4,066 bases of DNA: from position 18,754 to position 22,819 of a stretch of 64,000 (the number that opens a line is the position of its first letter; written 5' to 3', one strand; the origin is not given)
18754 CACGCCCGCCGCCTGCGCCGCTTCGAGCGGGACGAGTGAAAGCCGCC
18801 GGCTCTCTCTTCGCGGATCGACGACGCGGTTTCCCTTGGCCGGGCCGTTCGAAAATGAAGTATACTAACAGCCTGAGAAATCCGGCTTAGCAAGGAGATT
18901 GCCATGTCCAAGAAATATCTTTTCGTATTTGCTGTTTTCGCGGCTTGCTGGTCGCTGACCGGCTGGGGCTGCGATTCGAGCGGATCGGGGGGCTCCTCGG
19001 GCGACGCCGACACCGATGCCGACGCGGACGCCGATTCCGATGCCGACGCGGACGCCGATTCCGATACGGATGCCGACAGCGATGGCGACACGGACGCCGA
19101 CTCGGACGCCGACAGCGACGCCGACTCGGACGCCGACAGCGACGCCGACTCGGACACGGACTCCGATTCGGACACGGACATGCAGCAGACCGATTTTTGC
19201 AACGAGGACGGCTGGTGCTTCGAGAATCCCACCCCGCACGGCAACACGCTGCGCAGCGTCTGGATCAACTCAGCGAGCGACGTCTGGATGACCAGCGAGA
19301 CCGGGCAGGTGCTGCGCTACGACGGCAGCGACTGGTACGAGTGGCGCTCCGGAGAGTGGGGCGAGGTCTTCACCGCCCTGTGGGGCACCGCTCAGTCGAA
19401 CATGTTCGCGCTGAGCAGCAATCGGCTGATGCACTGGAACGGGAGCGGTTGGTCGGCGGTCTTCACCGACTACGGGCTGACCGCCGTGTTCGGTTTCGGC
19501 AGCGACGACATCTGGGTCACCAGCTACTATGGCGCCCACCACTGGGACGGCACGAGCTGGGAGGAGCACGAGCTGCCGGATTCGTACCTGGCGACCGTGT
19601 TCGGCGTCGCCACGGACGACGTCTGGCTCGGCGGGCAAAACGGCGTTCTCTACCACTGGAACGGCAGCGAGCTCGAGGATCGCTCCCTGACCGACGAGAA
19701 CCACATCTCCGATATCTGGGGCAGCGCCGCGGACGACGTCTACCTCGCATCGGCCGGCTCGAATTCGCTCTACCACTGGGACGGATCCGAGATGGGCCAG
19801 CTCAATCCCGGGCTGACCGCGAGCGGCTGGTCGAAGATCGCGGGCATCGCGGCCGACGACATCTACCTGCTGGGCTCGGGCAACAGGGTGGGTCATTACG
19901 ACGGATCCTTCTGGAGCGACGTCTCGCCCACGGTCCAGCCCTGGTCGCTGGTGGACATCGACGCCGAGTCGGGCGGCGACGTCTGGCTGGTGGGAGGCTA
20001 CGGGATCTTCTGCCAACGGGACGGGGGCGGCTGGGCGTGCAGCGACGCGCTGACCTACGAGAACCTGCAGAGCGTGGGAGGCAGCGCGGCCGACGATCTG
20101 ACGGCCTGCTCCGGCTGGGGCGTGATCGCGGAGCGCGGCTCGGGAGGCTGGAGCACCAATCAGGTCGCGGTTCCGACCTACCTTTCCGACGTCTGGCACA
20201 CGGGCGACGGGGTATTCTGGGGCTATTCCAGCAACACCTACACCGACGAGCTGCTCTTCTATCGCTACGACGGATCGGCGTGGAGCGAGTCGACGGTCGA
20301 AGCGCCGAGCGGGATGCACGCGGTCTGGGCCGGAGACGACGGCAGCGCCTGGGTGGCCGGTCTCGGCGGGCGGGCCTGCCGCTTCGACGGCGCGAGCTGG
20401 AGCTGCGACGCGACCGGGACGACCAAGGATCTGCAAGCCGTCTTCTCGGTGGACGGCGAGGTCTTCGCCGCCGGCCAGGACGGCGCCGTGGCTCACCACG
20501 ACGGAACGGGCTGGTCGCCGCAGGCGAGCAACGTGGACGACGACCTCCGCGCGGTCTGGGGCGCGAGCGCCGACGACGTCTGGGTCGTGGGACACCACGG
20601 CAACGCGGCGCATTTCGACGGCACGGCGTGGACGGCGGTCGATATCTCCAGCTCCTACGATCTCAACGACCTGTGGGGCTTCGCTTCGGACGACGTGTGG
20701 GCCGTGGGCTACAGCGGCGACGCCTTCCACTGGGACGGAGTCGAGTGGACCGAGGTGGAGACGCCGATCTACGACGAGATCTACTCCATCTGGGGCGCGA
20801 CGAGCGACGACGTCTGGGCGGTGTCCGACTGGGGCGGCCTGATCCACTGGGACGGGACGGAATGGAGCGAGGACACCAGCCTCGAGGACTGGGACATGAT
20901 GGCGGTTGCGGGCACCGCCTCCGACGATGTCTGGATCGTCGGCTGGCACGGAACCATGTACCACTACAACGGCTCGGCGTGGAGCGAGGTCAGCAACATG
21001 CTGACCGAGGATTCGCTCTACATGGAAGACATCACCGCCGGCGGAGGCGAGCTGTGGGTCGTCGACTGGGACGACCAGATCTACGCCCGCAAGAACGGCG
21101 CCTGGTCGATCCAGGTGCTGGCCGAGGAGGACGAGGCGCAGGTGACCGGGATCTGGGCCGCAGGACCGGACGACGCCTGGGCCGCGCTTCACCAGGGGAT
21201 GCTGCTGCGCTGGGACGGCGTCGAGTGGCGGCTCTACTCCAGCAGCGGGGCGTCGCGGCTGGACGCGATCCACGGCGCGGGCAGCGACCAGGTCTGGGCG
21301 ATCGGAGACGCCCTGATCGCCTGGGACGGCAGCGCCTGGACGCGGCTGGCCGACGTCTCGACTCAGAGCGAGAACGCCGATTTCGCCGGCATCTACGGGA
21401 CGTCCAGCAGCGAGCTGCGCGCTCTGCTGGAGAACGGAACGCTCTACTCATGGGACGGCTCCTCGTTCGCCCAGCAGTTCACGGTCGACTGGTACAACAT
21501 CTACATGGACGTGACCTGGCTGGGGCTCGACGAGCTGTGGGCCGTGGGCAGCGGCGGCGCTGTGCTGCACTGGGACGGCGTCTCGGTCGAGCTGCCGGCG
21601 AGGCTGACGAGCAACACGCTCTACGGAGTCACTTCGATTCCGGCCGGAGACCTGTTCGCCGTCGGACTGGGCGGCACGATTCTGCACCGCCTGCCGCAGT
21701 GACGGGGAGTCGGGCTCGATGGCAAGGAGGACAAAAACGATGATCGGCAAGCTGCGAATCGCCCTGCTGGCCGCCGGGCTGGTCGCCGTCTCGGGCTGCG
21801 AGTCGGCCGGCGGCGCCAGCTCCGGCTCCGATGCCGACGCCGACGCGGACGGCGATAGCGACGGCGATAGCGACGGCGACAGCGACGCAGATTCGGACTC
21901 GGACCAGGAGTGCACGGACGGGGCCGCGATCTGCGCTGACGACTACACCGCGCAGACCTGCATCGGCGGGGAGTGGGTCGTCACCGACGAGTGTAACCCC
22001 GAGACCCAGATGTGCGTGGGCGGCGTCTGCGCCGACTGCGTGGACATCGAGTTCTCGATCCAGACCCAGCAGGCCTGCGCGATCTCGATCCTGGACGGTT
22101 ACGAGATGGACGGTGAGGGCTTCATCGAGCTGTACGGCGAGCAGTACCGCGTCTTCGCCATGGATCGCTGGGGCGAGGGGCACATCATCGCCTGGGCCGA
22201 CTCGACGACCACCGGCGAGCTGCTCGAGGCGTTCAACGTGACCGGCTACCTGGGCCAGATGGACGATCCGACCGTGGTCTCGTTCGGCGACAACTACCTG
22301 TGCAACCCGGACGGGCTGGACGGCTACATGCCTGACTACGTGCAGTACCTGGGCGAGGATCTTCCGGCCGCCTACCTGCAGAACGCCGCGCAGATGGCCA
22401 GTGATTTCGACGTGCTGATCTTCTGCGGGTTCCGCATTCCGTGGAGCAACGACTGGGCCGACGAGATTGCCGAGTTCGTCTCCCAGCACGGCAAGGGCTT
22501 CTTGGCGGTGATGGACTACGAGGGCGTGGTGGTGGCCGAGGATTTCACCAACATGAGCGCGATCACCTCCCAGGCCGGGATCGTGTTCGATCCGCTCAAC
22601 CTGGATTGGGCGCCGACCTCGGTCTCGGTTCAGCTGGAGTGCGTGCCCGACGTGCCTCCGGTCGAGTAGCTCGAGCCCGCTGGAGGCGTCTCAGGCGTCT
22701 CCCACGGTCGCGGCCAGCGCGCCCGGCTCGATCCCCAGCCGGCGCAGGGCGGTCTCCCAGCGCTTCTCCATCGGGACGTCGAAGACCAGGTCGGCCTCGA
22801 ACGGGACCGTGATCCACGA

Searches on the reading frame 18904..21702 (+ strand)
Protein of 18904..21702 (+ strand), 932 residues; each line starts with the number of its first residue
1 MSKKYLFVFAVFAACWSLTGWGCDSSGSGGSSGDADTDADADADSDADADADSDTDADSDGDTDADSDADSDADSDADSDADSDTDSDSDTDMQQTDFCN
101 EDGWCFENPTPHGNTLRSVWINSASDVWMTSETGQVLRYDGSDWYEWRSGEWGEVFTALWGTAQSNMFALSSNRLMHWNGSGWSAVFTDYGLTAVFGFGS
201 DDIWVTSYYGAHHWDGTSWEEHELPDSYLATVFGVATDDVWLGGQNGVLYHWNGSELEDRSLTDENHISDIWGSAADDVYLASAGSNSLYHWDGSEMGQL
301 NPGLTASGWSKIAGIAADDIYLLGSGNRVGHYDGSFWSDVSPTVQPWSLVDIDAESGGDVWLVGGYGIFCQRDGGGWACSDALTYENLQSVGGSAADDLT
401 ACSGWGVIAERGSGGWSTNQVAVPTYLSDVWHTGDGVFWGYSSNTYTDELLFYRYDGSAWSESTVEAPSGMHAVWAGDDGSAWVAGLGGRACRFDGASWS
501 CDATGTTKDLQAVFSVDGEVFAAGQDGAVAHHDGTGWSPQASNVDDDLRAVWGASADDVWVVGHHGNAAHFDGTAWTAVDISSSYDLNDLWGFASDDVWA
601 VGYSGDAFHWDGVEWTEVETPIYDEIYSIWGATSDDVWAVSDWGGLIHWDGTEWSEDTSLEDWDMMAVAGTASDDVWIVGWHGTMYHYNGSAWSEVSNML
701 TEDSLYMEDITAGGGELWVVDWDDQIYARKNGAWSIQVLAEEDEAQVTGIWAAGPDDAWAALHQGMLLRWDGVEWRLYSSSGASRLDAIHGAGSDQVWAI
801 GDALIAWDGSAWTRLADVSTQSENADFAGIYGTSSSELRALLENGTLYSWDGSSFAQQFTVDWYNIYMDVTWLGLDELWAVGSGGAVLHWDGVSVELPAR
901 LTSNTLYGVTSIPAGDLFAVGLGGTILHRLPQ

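Call 4: search_protein_families(library=pfam, proteins=[window:18904-21702:+], max_evalue=0.01)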
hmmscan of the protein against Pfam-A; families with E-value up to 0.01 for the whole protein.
window:18904-21702:+ (932 aa): 0 families

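Call 31: search_protein_families(library=ncbifam, proteins=[window:18904-21702:+], max_evalue=0.1)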
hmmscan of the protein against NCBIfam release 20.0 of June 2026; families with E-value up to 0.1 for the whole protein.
window:18904-21702:+ (932 aa): 4 families
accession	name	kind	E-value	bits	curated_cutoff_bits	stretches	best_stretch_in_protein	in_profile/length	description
NF033845.1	MSCRAMM_ClfB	exception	1.5e-11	43.1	999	1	24-101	729-806/871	MSCRAMM family adhesin clumping factor ClfB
NF012181.0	MSCRAMM_SdrD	exception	6.7e-09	33.7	2500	1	31-92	1222-1283/1379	MSCRAMM family adhesin SdrD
NF000535.3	MSCRAMM_SdrC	exception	9e-09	33.9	1700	1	31-91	776-836/963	MSCRAMM family adhesin SdrC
NF033609.2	MSCRAMM_ClfA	exception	9.9e-09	33.5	1150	1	31-92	660-721/934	MSCRAMM family adhesin clumping factor ClfA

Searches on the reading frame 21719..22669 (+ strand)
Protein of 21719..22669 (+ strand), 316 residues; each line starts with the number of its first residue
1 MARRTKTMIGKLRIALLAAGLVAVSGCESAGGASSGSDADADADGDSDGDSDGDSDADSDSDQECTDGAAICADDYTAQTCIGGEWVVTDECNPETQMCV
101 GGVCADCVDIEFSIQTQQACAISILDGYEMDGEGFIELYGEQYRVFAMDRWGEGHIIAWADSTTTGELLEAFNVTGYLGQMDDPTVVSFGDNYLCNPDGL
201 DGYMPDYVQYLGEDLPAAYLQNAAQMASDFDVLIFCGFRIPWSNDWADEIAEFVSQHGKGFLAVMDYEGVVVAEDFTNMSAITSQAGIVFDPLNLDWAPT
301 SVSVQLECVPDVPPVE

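Call 4: search_protein_families(library=pfam, proteins=[window:21719-22669:+], max_evalue=0.01)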
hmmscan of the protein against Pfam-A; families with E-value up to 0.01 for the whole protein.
window:21719-22669:+ (316 aa): 0 families

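Call 31: search_protein_families(library=ncbifam, proteins=[window:21719-22669:+], max_evalue=0.1)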
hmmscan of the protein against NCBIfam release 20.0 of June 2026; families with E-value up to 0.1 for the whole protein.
window:21719-22669:+ (316 aa): 4 families
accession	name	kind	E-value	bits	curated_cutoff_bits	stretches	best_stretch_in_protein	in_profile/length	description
NF000535.3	MSCRAMM_SdrC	exception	0.0055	14.7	1700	1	35-62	772-823/963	MSCRAMM family adhesin SdrC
NF012181.0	MSCRAMM_SdrD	exception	0.0068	13.8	2500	1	36-62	1141-1281/1379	MSCRAMM family adhesin SdrD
NF033845.1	MSCRAMM_ClfB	exception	0.0069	14.4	999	1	35-62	592-619/871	MSCRAMM family adhesin clumping factor ClfB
NF033609.2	MSCRAMM_ClfA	exception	0.0085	13.8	1150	1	35-62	692-719/934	MSCRAMM family adhesin clumping factor ClfA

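Call 68: find_homologous_proteins(query=window:21905-22666:+)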
Query window:21905-22666:+ (254 aa): 53 proteins with E <= 0.001 among 216 candidates.
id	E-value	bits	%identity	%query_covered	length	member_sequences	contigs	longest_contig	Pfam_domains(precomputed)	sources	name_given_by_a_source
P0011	8.6e-170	581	98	100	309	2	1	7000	-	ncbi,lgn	-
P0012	6.5e-114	398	68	98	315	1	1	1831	-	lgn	-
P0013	2.3e-113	396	69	100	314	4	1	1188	-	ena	-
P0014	1.1e-110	387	67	98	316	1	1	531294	-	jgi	-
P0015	2.5e-108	380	68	97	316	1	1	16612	-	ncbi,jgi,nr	ncbi:MAG: hypothetical protein JRF63_00075 [Deltaproteobacteria bacterium]|nr:hypothetical protein [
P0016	2.7e-107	376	65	99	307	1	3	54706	-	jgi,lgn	jgi:hypothetical protein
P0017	9.6e-107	374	64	98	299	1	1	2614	-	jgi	jgi:hypothetical protein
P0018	9.7e-106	371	64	99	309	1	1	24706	-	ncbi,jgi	jgi:hypothetical protein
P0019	2.4e-105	370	64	99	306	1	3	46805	-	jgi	jgi:hypothetical protein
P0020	1.1e-103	365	65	97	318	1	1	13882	-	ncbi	-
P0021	1.6e-103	364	66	99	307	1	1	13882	-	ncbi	-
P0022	1.0e-101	358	64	98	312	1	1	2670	-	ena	-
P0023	2.2e-101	357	62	99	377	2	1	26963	PF11617.14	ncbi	-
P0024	3.8e-96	340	66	90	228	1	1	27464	-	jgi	-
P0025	5.7e-95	336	63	90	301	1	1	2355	-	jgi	jgi:hypothetical protein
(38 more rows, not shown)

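Call 71: find_encoding_contigs(protein=P0011, flank=7000, max_places=4)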
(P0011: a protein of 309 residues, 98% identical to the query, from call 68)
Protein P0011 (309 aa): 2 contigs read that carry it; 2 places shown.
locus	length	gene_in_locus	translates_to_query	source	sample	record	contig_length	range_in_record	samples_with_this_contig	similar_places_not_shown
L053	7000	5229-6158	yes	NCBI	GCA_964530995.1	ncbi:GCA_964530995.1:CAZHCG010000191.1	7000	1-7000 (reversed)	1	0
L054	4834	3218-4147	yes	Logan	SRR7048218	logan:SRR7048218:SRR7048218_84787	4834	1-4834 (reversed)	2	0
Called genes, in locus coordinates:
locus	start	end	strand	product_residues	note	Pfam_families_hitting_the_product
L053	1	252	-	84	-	?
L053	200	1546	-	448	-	PF13304:AAA_21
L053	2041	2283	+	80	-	-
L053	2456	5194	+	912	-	-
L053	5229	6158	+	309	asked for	-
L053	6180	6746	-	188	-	PF02622:DUF179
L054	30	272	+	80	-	-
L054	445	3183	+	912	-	-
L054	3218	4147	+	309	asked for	-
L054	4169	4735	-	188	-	PF02622:DUF179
